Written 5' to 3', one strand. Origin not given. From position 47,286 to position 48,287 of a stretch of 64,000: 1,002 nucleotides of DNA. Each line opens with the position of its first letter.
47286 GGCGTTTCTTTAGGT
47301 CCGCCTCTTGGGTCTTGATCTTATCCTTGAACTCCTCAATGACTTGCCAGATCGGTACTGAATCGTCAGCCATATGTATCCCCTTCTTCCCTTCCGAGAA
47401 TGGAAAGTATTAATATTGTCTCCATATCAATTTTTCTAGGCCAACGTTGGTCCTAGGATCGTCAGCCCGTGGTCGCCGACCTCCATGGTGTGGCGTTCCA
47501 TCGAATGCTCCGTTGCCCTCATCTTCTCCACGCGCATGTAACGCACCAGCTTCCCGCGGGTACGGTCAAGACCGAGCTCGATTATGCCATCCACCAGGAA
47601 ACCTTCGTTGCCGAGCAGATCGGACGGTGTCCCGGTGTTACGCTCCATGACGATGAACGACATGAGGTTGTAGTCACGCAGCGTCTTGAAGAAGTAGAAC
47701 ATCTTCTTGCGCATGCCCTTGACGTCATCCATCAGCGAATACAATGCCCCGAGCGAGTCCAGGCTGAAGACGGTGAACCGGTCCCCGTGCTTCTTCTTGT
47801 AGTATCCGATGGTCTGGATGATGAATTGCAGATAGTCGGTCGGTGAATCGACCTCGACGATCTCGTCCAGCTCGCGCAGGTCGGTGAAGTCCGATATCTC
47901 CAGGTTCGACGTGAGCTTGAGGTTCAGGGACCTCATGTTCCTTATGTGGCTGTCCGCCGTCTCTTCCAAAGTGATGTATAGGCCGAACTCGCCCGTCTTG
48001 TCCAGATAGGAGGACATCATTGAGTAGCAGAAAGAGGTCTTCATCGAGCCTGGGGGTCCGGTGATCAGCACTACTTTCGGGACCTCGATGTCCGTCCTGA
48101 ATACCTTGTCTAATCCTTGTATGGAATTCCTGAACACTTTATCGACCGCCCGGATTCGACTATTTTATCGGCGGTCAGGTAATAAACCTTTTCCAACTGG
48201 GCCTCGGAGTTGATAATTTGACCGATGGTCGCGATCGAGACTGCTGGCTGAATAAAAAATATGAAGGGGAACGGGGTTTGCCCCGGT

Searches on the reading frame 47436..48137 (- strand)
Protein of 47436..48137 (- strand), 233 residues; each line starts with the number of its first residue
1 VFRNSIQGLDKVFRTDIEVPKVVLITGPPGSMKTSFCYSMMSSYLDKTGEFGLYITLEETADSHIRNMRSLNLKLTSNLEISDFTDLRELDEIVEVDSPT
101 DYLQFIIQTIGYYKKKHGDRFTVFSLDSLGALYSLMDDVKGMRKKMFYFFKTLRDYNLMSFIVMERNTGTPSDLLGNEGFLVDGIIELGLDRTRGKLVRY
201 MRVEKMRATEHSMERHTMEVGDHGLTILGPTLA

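Call 4: search_protein_families(library=pfam, proteins=[window:47436-48137:-], max_evalue=0.1)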
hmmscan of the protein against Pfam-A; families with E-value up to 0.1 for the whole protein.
window:47436-48137:- (233 aa): 5 families
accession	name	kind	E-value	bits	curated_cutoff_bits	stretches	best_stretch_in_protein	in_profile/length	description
PF06745.19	ATPase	-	3e-36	125.4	26.6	1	5-229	4-228/231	KaiC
PF20720.3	nSTAND3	-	0.002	18.3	27.2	1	20-64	17-60/155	Novel STAND NTPase 3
PF13173.12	AAA_14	-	0.0038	17.7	27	1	21-108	3-86/129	AAA domain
PF13479.12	AAA_24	-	0.013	15.8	27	1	21-141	3-86/195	AAA domain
PF13481.12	AAA_25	-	0.042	13.9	27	1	17-75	30-98/195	AAA domain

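Call 5: search_protein_families(library=ncbifam, proteins=[window:47436-48137:-], max_evalue=0.1)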
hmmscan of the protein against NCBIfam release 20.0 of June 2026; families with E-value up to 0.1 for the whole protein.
window:47436-48137:- (233 aa): 10 families
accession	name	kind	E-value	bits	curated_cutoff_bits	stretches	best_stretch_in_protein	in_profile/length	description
NF006799.0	PRK09302.1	equivalog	2.1e-23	82.7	408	1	4-228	15-239/515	circadian clock protein KaiC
TIGR03877.1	thermo_KaiC_1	hypoth_equivalog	3.2e-20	72.6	307.25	1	3-227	5-232/238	KaiC domain-containing protein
TIGR03881.1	KaiC_arch_4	hypoth_equivalog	3.2e-17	63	247.8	1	5-227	6-228/231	KaiC domain-containing protein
TIGR02655.1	circ_KaiC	equivalog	1.6e-13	50.2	546.25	1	3-228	4-229/484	circadian clock protein KaiC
TIGR03880.1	KaiC_arch_3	hypoth_equivalog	1.3e-12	47.7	249.45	1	6-228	2-218/224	KaiC domain-containing protein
NF004723.0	PRK06067.1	subfamily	9.8e-07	28.5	194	1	8-213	22-219/243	flagellar accessory protein FlaH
NF052589.1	ArlH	equivalog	0.0002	21.2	215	1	21-213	21-207/229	archaellum protein ArlH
TIGR03878.1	thermo_KaiC_2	hypoth_equivalog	0.0011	18.4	232.2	0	193-231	219-257/259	KaiC domain-containing protein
TIGR02237.1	recomb_radB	equivalog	0.009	15.9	172.4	1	9-96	1-88/210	DNA repair and recombination protein RadB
TIGR00416.1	sms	equivalog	0.027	13.2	403.05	1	2-100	76-172/454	DNA repair protein RadA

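Call 19: find_homologous_proteins(query=window:47436-48137:-)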
Query window:47436-48137:- (233 aa): 861 proteins with E <= 0.001 among 1080 candidates; the best 120 are listed.
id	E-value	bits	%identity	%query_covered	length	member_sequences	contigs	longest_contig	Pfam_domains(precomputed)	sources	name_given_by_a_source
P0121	3.5e-147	506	98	100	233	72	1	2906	PF06745.20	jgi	jgi:KaiC/GvpD/RAD55 family RecA-like ATPase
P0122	2.1e-131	454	91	100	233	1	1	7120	PF06745.20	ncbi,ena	-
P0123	7.3e-131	452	85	100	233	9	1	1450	PF06745.20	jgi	jgi:KaiC/GvpD/RAD55 family RecA-like ATPase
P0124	1.9e-127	441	84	100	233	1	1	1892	PF06745.20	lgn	-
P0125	1.5e-125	435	90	100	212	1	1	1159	PF06745.20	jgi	-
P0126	8.4e-125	433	82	100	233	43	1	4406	PF06745.20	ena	-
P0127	1.0e-124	432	81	100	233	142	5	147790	PF06745.20,PF07088.17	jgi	-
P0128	1.2e-124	432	82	100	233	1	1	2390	PF06745.20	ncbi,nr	ncbi:MAG TPA: ATPase domain-containing protein [Methanomassiliicoccales archaeon]|nr:ATPase domain-c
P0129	1.4e-123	429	79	100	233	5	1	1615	PF06745.20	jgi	jgi:KaiC/GvpD/RAD55 family RecA-like ATPase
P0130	8.0e-123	426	80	100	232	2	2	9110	PF06745.20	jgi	jgi:KaiC/GvpD/RAD55 family RecA-like ATPase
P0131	9.3e-123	426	80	100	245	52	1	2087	PF06745.20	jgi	jgi:KaiC/GvpD/RAD55 family RecA-like ATPase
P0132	8.2e-122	423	79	100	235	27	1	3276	PF06745.20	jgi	-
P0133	1.7e-121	422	80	100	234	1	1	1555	PF06745.20,PF13481.13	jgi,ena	-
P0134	1.8e-121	422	77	100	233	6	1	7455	PF06745.20,PF20720.4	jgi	jgi:KaiC/GvpD/RAD55 family RecA-like ATPase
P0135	2.9e-121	421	80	100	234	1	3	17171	PF06745.20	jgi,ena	jgi:KaiC/GvpD/RAD55 family RecA-like ATPase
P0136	3.4e-121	421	78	100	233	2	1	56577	PF06745.20,PF20720.4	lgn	-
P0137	1.0e-120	419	79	100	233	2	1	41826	PF06745.20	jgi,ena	-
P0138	1.3e-120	419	79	100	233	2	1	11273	PF06745.20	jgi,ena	-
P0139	4.5e-120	417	78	100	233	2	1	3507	PF06745.20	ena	-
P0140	6.2e-120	417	78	100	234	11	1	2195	PF06745.20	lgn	-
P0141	9.0e-120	416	79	100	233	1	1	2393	PF06745.20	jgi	jgi:KaiC/GvpD/RAD55 family RecA-like ATPase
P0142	9.1e-120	416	79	100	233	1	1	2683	PF06745.20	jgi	-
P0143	9.6e-120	416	79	100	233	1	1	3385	PF06745.20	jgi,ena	-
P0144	1.7e-119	415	78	100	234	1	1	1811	PF06745.20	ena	-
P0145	3.6e-119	414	78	100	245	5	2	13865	PF06745.20,PF13481.13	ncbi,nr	ncbi:MAG: RAD55 family ATPase [Methanomassiliicoccales archaeon]|nr:RAD55 family ATPase [Methanomass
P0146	3.9e-119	414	78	100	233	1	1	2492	PF06745.20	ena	-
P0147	3.9e-119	414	78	100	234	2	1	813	PF06745.20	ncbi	-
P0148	5.7e-119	414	77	100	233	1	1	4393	PF06745.20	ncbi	-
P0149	5.9e-119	414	79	100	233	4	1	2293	PF06745.20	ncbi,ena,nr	ncbi:MAG TPA: ATPase domain-containing protein [Methanomassiliicoccales archaeon]|nr:ATPase domain-c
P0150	6.0e-119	413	79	100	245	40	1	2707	PF06745.20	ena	-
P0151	7.4e-119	413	76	100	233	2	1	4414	PF06745.20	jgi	jgi:KaiC/GvpD/RAD55 family RecA-like ATPase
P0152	7.7e-119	413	79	100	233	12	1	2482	PF06745.20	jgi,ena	-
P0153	9.2e-119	413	79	100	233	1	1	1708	PF06745.20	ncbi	-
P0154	1.4e-118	412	79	100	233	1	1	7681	PF06745.20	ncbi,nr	ncbi:MAG: hypothetical protein LUO79_03945 [Methanomassiliicoccales archaeon]|nr:hypothetical protei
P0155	1.4e-118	412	76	100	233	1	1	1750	PF06745.20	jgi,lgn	-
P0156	1.7e-118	412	78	100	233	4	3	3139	PF06745.20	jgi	-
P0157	4.1e-118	411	77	100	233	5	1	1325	PF06745.20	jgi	jgi:KaiC/GvpD/RAD55 family RecA-like ATPase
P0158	5.9e-118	410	78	100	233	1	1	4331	PF06745.20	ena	-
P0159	7.4e-118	410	78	100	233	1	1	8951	PF06745.20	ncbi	-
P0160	8.5e-118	410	76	100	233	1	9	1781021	PF06745.20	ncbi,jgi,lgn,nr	ncbi:MAG: ATPase domain-containing protein [Methanomassiliicoccales archaeon]|jgi:KaiC/GvpD/RAD55 fa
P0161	9.5e-118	410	77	100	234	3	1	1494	PF06745.20,PF13481.13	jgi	jgi:KaiC/GvpD/RAD55 family RecA-like ATPase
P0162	1.6e-117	409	77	100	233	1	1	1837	PF06745.20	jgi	-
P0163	2.2e-117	408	77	100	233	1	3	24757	PF06745.20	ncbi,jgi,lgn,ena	ncbi:MAG: ATPase domain-containing protein [Methanomassiliicoccales archaeon]|jgi:KaiC/GvpD/RAD55 fa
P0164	1.0e-116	406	78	100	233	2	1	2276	PF06745.20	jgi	jgi:KaiC/GvpD/RAD55 family RecA-like ATPase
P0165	1.0e-116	406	77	100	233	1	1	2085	PF06745.20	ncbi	-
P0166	4.9e-116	404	74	100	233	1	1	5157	PF06745.20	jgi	-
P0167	1.0e-115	403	76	100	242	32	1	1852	PF06745.20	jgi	jgi:KaiC/GvpD/RAD55 family RecA-like ATPase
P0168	3.6e-115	401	75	100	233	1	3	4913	PF06745.20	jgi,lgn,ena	-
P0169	6.3e-115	400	74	100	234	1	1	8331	PF06745.20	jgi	jgi:KaiC/GvpD/RAD55 family RecA-like ATPase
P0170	1.0e-114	400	74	100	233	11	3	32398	PF06745.20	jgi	jgi:KaiC/GvpD/RAD55 family RecA-like ATPase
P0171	1.6e-114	399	75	100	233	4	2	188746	PF06745.20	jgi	-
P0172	1.8e-114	399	74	100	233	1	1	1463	PF06745.20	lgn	-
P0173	3.4e-114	398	73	100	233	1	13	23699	PF06745.20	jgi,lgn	jgi:KaiC/GvpD/RAD55 family RecA-like ATPase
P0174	1.7e-113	396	74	100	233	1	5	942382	PF06745.20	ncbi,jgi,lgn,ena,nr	ncbi:MAG: hypothetical protein NO474_02655 [Methanomassiliicoccales archaeon]|nr:hypothetical protei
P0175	2.0e-113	395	75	100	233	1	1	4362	PF06745.20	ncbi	-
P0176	2.5e-113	395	75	100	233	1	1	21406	PF06745.20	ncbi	-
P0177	6.0e-113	394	73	100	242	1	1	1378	PF06745.20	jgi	jgi:KaiC/GvpD/RAD55 family RecA-like ATPase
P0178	7.1e-113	394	72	100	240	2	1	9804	PF06745.20,PF01637.25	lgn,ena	-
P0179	1.5e-112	393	73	100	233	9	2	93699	PF06745.20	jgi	-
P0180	3.2e-111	388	73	100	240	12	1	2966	PF06745.20,PF01637.25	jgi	jgi:KaiC/GvpD/RAD55 family RecA-like ATPase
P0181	3.8e-111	388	71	100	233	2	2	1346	PF06745.20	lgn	-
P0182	1.1e-110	386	71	100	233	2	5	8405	PF06745.20,PF07088.17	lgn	-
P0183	1.4e-110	386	72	100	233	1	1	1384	PF06745.20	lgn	-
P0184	1.5e-110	386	72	100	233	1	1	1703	PF06745.20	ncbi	-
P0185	6.0e-110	384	77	95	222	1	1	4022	PF06745.20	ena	-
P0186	1.0e-109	383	71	100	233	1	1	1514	PF06745.20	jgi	jgi:KaiC/GvpD/RAD55 family RecA-like ATPase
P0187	4.4e-109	381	69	100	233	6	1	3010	PF06745.20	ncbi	ncbi:MAG: RAD55 family ATPase [Methanomassiliicoccales archaeon]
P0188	8.1e-109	380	72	100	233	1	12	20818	PF06745.20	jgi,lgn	jgi:KaiC/GvpD/RAD55 family RecA-like ATPase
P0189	2.0e-108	379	72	100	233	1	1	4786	PF06745.20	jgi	jgi:KaiC/GvpD/RAD55 family RecA-like ATPase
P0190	2.3e-108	379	72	100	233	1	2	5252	PF06745.20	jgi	jgi:KaiC/GvpD/RAD55 family RecA-like ATPase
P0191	3.6e-108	378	72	99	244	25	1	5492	PF06745.20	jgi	-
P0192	9.8e-108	377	70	100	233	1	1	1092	PF06745.20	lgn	-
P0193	7.4e-107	374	71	100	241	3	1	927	PF06745.20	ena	-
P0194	7.5e-107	374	70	100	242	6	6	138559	PF06745.20,PF07088.17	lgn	-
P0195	6.3e-106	371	69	100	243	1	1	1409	PF06745.20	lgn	-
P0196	2.0e-104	366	70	99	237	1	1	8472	PF06745.20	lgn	-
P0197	4.1e-104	365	69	99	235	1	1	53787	PF06745.20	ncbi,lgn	-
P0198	5.2e-104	365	70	99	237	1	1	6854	PF06745.20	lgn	-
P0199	8.4e-104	364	69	100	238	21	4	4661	PF06745.20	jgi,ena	-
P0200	1.0e-103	364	67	100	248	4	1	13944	PF06745.20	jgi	jgi:KaiC/GvpD/RAD55 family RecA-like ATPase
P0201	1.4e-103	363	69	99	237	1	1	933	PF06745.20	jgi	-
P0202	1.9e-103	363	67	99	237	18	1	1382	PF06745.20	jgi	jgi:KaiC/GvpD/RAD55 family RecA-like ATPase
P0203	2.3e-103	363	69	99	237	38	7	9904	PF06745.20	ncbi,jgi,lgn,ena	ncbi:MAG: ATPase domain-containing protein [Thermoplasmata archaeon]|jgi:KaiC/GvpD/RAD55 family RecA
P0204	2.4e-103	363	68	99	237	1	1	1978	PF06745.20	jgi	jgi:KaiC/GvpD/RAD55 family RecA-like ATPase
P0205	3.0e-103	362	69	99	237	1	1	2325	PF06745.20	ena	-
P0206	3.8e-103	362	69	100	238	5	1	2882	PF06745.20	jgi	-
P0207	1.2e-102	360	67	99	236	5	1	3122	PF06745.20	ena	-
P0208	1.3e-102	360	68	99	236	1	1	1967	PF06745.20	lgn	-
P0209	1.4e-102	360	69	100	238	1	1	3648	PF06745.20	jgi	-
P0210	1.5e-102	360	69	100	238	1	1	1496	PF06745.20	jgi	-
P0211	1.5e-102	360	68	99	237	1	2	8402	PF06745.20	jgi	jgi:KaiC/GvpD/RAD55 family RecA-like ATPase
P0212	1.7e-102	360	69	99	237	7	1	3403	PF06745.20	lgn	-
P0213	2.0e-102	359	68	99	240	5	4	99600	PF06745.20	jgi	jgi:KaiC/GvpD/RAD55 family RecA-like ATPase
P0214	2.2e-102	359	68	99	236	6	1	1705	PF06745.20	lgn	-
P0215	3.5e-102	359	67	99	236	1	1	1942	PF06745.20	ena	-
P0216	3.8e-102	359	68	99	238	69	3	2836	PF06745.20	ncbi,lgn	-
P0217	4.7e-102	358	68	99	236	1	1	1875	PF06745.20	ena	-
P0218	5.9e-102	358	68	99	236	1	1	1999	PF06745.20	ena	-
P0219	5.9e-102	358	67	100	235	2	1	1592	PF06745.20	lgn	-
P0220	6.3e-102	358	70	99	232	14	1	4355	PF06745.20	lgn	-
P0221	6.7e-102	358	67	99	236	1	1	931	PF06745.20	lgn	-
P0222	6.9e-102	358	68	99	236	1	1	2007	PF06745.20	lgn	-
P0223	7.0e-102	358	68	99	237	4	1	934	PF06745.20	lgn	-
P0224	8.2e-102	357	67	99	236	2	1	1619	PF06745.20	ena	-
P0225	9.8e-102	357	67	99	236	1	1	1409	PF06745.20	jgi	-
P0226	1.1e-101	357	69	99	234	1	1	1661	PF06745.20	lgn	-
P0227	1.3e-101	357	69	99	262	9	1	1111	PF06745.20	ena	-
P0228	1.4e-101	357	67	99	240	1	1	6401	PF06745.20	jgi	jgi:KaiC/GvpD/RAD55 family RecA-like ATPase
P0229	1.5e-101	357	68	99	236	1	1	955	PF06745.20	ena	-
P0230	1.7e-101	356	69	99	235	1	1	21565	PF06745.20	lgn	-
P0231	2.4e-101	356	69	99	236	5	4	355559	PF06745.20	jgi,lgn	jgi:KaiC/GvpD/RAD55 family RecA-like ATPase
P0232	3.2e-101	356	67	99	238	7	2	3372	PF06745.20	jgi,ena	-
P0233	3.4e-101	355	68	99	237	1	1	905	PF06745.20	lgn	-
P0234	3.6e-101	355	68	99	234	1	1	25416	PF06745.20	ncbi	ncbi:MAG: ATPase domain-containing protein [Candidatus Thermoplasmatota archaeon]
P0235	4.8e-101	355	68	99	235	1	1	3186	PF06745.20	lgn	-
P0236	5.3e-101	355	68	99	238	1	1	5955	PF06745.20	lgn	-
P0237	1.2e-100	354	67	99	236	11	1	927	PF06745.20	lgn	-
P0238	1.3e-100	354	66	100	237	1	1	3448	PF06745.20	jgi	-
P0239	1.3e-100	354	67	99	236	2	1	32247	PF06745.20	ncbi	-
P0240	1.9e-100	353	67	98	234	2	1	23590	PF06745.20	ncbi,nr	ncbi:MAG: signal transduction protein [Euryarchaeota archaeon]|nr:signal transduction protein [Eurya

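Call 22: find_related_loci(query=A2, collection=genome_contigs, flank=6000)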
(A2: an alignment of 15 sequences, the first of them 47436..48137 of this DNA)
Query A2 (233 aa) in genome_contigs; peptide patterns used: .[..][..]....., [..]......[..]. (x = any residue, [..] = any of these).
499 stretches matched a pattern; 368 encode a relative of the query (tblastn E <= 1e-3); the best 80 are kept; 80 distinct loci.
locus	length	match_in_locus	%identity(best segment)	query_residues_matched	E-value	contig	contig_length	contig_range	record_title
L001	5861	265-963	99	1-233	4e-155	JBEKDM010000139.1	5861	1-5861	MAG: Methanomassiliicoccales archaeon isolate SPRUCE 183 SPRUCE_183_140, whole genome shotgun sequence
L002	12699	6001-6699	98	1-233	3e-153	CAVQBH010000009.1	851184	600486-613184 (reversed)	MAG: uncultured Methanomassiliicoccales archaeon isolate MFD01476.bin.2.74 genome assembly, contig: contig_43695, whole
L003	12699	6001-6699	98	1-233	6e-153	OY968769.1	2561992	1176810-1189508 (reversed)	MAG: uncultured Methanomassiliicoccales archaeon isolate MFD00905.bin.2.112 genome assembly, chromosome: 1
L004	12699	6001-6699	86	1-233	1e-137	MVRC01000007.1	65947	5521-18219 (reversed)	MAG: Methanomassiliicoccales archaeon PtaU1.Bin124 A4E32_contig000007, whole genome shotgun sequence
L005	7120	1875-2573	90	1-233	1e-137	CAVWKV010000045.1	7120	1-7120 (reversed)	MAG: uncultured Methanomassiliicoccales archaeon isolate MFD02138.bin.1.27 genome assembly, contig: contig_133708, whole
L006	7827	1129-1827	82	1-233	5e-133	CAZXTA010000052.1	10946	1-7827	MAG TPA_asm: uncultured Methanomassiliicoccus sp. isolate SRP178699_co1_481 genome assembly, contig: NODE_8183_length_10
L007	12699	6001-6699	82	1-233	6e-133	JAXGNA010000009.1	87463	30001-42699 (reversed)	MAG: Methanomassiliicoccales archaeon isolate AnMBR.bin245 bin245_9, whole genome shotgun sequence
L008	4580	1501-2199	82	1-233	8e-134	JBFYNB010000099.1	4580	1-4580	MAG: Methanomassiliicoccales archaeon isolate PPR_0077 scaffold_10129, whole genome shotgun sequence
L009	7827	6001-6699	81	1-233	5e-132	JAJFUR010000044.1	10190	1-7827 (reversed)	MAG: Methanobacteriota archaeon isolate bin.495 k141_4534485, whole genome shotgun sequence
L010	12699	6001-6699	82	1-233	4e-132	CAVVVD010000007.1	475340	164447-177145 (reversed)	MAG: Methanomassiliicoccaceae archaeon isolate MFD02979.bin.2.96 genome assembly, contig: contig_38862, whole genome sho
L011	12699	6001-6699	82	1-233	9e-132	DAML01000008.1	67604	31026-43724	MAG TPA_asm: Methanomassiliicoccaceae archaeon UBA472 UBA472_contig_7314, whole genome shotgun sequence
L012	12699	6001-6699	82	1-233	9e-132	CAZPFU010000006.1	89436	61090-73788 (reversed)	MAG TPA_asm: uncultured Methanomassiliicoccus sp. isolate SRP278314_co1_200 genome assembly, contig: NODE_305_length_894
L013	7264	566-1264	82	1-233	2e-131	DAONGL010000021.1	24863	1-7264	MAG TPA_asm: Methanomassiliicoccales archaeon isolate AMR_MDS_3818 NODE_2039_length_24863_cov_13.192760, whole genome sh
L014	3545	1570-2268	82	1-233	2e-135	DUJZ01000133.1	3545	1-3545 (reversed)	MAG TPA_asm: Methanomassiliicoccales archaeon isolate UBA8940 contig_110223, whole genome shotgun sequence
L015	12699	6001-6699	82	1-233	9e-131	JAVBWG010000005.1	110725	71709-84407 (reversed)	MAG: Methanomassiliicoccales archaeon isolate ZNE14_Bin65 all_Scaff005205, whole genome shotgun sequence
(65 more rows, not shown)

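Call 30: find_encoding_contigs(protein=P0231, flank=10000, max_places=2)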
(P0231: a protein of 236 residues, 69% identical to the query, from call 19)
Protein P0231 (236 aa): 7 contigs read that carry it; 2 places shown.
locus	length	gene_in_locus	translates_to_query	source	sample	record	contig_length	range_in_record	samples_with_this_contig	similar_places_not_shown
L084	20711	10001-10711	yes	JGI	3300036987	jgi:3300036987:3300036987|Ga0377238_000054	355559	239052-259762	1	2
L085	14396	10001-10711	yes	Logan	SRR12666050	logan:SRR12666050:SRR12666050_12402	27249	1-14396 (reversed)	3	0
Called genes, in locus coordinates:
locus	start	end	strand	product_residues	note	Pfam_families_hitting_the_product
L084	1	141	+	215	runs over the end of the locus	PF02687:FtsX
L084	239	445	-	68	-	-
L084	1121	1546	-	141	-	PF10130:PIN_2, PF13470:PIN_3 (weak)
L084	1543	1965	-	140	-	-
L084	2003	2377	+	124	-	PF01797:Y1_Tnp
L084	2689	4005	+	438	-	PF21473:OB_Ssb-like (faint), PF01336:tRNA_anti-codon (faint)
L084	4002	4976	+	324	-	-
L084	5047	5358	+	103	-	-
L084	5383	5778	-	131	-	PF05239:PRC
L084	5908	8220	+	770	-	PF00308:Bac_DnaA, PF05763:DUF835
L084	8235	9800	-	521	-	PF13248:Zn_ribbon_3 (faint), PF10571:UPF0547 (weak), PF12773:DZR (weak)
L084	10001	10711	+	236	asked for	PF06745:ATPase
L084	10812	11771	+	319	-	-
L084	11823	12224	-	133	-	-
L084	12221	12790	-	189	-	PF03352:Adenine_glyco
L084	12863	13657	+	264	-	-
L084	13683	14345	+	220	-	PF03575:Peptidase_S51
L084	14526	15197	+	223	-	PF26351:DUF8091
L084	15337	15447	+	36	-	-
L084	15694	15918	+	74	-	-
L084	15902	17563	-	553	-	PF01268:FTHFS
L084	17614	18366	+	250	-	PF00106:adh_short, PF01370:Epimerase, PF08659:KR, PF13561:adh_short_C2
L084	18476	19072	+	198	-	PF01184:Gpr1_Fun34_YaaH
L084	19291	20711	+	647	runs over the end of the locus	PF16177:ACAS_N, PF00501:AMP-binding, PF13193:AMP-binding_C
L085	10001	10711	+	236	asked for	PF06745:ATPase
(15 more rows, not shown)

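Call 31: find_encoding_contigs(protein=P0213, flank=10000, max_places=2)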
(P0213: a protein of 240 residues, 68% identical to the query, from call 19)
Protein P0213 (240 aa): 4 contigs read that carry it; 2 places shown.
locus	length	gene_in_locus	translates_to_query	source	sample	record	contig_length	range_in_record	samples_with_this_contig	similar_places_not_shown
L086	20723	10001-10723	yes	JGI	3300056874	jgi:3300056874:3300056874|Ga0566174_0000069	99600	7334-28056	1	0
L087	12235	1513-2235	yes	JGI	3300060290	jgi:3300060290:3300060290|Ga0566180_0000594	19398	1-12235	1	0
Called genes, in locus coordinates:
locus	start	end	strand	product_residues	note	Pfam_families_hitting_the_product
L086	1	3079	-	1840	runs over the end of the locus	PF07581:Glug (faint), PF13229:Beta_helix (weak), PF05048:NosD, PF13229:Beta_helix, PF19077:Big_13 (faint), PF22352:K319L-like_PKD, PF13205:Big_5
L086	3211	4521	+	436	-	PF21473:OB_Ssb-like (faint), PF01336:tRNA_anti-codon (faint)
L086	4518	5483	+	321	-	-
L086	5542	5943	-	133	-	PF05239:PRC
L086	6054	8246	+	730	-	PF00004:AAA (faint), PF05729:NACHT (faint), PF00308:Bac_DnaA, PF01695:IstB_IS21, PF05763:DUF835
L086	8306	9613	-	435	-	PF10571:UPF0547 (faint), PF12773:DZR (faint), PF13248:Zn_ribbon_3 (faint)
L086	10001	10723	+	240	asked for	PF06745:ATPase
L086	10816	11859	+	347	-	-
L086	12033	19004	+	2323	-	PF07790:Pilin_N, PF00092:VWA (faint), PF07705:CARDB (weak), PF27237:AF_1625_C, PF13205:Big_5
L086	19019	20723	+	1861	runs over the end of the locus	PF07790:Pilin_N (weak), PF07705:CARDB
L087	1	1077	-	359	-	?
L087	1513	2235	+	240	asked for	PF06745:ATPase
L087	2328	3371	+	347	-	-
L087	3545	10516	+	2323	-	PF07790:Pilin_N, PF00092:VWA (faint), PF07705:CARDB (weak), PF27237:AF_1625_C, PF13205:Big_5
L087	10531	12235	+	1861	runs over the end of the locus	PF07790:Pilin_N (weak), PF07705:CARDB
